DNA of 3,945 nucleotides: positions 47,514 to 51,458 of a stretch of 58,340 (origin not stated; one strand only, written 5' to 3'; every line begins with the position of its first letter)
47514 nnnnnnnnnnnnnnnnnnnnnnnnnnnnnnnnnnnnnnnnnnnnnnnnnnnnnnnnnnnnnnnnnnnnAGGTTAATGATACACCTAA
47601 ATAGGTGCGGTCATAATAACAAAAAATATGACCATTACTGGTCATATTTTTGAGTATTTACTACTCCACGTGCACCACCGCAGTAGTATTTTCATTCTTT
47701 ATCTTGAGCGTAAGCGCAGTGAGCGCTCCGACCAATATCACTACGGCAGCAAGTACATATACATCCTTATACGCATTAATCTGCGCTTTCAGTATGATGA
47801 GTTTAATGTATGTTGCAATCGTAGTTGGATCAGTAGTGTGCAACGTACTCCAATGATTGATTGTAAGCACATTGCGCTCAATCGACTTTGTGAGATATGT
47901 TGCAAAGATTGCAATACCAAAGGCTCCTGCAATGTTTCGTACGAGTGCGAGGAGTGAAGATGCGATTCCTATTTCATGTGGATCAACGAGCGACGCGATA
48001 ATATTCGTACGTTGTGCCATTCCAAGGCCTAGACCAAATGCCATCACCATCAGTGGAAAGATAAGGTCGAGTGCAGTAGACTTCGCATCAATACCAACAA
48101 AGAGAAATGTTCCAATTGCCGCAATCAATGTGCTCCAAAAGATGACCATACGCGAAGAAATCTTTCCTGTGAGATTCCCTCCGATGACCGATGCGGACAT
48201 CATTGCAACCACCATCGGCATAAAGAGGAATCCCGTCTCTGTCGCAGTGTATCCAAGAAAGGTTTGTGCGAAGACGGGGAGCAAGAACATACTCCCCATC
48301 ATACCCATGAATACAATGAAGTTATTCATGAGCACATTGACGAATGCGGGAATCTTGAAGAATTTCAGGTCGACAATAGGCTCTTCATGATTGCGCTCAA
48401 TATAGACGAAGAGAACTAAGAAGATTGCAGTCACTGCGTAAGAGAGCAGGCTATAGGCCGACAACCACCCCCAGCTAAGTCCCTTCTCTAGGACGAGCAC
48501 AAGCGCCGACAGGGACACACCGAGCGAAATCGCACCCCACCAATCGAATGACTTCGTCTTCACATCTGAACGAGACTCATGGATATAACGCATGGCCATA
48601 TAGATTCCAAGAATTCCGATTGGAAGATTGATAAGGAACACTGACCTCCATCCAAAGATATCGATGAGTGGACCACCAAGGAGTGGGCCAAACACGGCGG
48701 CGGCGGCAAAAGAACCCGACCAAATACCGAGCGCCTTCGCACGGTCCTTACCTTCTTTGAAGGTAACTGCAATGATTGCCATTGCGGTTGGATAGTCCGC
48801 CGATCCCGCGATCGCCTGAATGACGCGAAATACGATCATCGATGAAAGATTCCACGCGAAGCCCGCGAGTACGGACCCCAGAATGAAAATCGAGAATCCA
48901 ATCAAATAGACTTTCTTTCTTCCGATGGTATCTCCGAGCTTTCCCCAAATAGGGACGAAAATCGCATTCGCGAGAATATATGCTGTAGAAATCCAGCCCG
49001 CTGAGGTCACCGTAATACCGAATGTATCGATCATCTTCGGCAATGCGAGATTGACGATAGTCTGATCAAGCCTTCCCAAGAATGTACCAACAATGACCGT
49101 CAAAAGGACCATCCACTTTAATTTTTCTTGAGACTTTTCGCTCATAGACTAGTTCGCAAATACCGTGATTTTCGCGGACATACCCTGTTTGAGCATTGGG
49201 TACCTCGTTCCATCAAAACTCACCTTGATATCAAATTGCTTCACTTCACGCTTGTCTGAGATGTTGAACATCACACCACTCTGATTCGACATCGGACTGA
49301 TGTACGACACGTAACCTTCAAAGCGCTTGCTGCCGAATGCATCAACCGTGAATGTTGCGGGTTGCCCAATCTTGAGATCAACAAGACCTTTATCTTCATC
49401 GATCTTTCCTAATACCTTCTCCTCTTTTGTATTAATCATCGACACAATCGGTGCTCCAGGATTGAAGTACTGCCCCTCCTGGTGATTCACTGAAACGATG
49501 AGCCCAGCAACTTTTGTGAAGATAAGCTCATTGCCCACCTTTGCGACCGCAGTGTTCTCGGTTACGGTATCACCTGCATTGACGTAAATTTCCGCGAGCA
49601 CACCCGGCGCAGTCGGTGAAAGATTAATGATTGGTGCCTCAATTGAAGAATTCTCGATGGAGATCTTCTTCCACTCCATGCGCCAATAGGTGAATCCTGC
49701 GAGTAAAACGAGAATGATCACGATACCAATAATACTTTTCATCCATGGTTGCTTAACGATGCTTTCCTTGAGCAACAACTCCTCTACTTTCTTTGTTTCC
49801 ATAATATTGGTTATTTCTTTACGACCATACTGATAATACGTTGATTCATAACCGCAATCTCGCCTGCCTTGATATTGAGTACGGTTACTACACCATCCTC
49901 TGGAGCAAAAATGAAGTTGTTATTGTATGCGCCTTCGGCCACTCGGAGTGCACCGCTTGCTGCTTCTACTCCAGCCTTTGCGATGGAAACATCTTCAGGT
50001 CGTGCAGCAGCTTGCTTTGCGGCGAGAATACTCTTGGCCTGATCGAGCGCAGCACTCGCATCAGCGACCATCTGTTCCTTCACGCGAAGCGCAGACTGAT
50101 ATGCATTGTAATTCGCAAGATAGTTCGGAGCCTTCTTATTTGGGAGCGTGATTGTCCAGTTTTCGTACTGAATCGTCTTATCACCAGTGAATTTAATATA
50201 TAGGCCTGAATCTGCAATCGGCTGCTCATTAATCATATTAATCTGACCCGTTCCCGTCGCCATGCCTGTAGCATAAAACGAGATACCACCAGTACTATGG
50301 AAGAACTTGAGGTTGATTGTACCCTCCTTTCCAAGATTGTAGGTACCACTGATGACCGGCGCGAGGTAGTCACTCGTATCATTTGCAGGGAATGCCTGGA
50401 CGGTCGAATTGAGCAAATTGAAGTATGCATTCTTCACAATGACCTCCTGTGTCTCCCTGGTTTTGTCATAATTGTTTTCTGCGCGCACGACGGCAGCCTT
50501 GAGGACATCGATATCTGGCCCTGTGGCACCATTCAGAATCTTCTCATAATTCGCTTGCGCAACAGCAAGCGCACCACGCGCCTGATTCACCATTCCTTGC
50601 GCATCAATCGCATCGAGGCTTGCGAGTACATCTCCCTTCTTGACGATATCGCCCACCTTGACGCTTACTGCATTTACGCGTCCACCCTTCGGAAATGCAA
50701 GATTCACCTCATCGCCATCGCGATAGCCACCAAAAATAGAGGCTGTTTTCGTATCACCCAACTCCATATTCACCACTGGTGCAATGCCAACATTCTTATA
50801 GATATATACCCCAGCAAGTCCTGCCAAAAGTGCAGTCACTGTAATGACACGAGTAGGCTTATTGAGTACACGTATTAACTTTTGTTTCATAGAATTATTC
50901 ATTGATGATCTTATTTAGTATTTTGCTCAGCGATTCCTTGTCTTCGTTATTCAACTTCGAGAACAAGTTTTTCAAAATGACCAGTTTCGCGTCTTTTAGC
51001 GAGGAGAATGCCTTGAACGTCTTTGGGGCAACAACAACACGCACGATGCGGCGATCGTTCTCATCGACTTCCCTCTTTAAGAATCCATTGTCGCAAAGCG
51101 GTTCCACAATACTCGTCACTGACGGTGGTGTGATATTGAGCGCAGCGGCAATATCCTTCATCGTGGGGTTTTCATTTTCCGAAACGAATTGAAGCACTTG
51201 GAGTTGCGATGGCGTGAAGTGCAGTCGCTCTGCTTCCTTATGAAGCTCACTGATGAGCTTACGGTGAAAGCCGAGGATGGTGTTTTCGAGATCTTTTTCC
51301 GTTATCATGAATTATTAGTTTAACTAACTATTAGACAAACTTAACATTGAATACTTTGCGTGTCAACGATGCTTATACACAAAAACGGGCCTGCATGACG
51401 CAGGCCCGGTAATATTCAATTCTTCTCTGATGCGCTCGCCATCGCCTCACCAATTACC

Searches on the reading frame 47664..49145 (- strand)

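Call 24: search_protein_families(library=pfam, proteins=[window:47664-49145:-], max_evalue=0.001)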
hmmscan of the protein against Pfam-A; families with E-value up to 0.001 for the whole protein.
window:47664-49145:- (494 aa): 3 families
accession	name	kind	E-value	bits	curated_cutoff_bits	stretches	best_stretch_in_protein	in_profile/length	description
PF07690.21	MFS_1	-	7.1e-57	193.3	33.4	1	18-410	2-346/347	Major Facilitator Superfamily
PF13347.12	MFS_2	-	2e-06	27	27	1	42-167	255-387/427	MFS/sugar transport protein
PF00083.30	Sugar_tr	-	4.7e-05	22.9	22.3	1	47-114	46-116/452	Sugar (and other) transporter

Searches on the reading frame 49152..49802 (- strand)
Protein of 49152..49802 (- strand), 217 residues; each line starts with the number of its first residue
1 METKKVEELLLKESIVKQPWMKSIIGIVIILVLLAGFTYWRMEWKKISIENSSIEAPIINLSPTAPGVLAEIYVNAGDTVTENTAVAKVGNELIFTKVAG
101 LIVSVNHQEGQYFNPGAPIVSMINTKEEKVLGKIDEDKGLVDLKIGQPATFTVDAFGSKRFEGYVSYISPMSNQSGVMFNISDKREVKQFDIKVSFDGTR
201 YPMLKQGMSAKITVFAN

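Call 24: search_protein_families(library=pfam, proteins=[window:49152-49802:-], max_evalue=0.001)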
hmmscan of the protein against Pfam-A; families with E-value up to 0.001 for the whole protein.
window:49152-49802:- (217 aa): 3 families
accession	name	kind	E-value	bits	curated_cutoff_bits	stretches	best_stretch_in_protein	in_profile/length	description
PF16576.10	HlyD_D23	-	2.7e-11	43.6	30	1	95-174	112-190/214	Barrel-sandwich domain of CusB or HlyD membrane-fusion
PF13437.12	HlyD_3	-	5.6e-10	40.3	22.2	1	97-180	5-88/106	HlyD family secretion protein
PF13533.13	Biotin_lipoyl_2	-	1.4e-05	25.2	29.8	0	94-116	3-25/32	Biotin-lipoyl like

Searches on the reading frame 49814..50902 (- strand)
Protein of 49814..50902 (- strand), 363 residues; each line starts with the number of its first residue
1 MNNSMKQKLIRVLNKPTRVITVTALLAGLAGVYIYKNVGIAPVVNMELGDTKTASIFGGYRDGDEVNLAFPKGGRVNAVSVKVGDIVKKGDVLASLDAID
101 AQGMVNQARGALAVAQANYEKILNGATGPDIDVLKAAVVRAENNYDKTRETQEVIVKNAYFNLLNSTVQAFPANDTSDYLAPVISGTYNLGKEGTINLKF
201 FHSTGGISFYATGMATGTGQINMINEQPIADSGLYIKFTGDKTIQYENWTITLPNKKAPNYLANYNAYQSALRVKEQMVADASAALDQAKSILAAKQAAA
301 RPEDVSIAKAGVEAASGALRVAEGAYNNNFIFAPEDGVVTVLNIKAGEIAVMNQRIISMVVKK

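Call 24: search_protein_families(library=pfam, proteins=[window:49814-50902:-], max_evalue=0.001)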
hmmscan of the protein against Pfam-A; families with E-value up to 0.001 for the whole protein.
window:49814-50902:- (363 aa): 2 families
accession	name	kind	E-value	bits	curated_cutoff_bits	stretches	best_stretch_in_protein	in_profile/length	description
PF13533.13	Biotin_lipoyl_2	-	4.7e-11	42.7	29.8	1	66-97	1-32/32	Biotin-lipoyl like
PF00364.28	Biotin_lipoyl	-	0.00031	21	22.1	0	71-95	48-72/73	Biotin-requiring enzyme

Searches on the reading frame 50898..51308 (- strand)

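Call 53: search_protein_families(library=pfam, proteins=[window:50898-51308:-], max_evalue=0.01)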
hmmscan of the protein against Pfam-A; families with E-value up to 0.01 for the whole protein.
window:50898-51308:- (137 aa): 13 families
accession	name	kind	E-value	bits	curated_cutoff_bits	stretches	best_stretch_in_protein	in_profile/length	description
PF01047.28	MarR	-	4.4e-13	49.4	24.6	1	31-89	1-59/59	MarR family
PF12802.13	MarR_2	-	9.3e-13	48.6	27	1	32-88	4-61/61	MarR family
PF13412.12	HTH_24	-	1.6e-08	34.4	21.9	1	34-78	4-48/48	Winged helix-turn-helix DNA-binding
PF13463.12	HTH_27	-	4.2e-07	30.6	22.2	1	31-96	1-67/68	Winged helix DNA-binding domain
PF21984.2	DnaD_N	-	4.6e-05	24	27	1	36-89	23-77/101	DnaD N-terminal domain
PF01325.25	Fe_dep_repress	-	0.00019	22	26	1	44-79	19-54/60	Iron dependent repressor, N-terminal DNA binding domain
PF22381.2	Staph_reg_Sar_Rot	-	0.0002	21.8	27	1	29-96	10-77/85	Transcriptional regulator SarA/Rot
PF01978.25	TrmB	-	0.00067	19.9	25.6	1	29-100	4-64/68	Sugar-specific transcriptional regulator TrmB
PF09339.16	HTH_IclR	-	0.0011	19.2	22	1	36-79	6-50/52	IclR helix-turn-helix domain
PF25212.1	HVO_A0114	-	0.0015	18.7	27.6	1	29-88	18-77/84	HVO_A0114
PF03965.22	Penicillinase_R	-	0.0029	18.4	22.6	1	32-84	2-58/115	Penicillinase repressor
PF01022.26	HTH_5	-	0.0071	16.7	22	0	33-64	2-32/47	Bacterial regulatory protein, arsR family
PF13545.12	HTH_Crp_2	-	0.0072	16.7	27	0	47-79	22-55/70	Crp-like helix-turn-helix domain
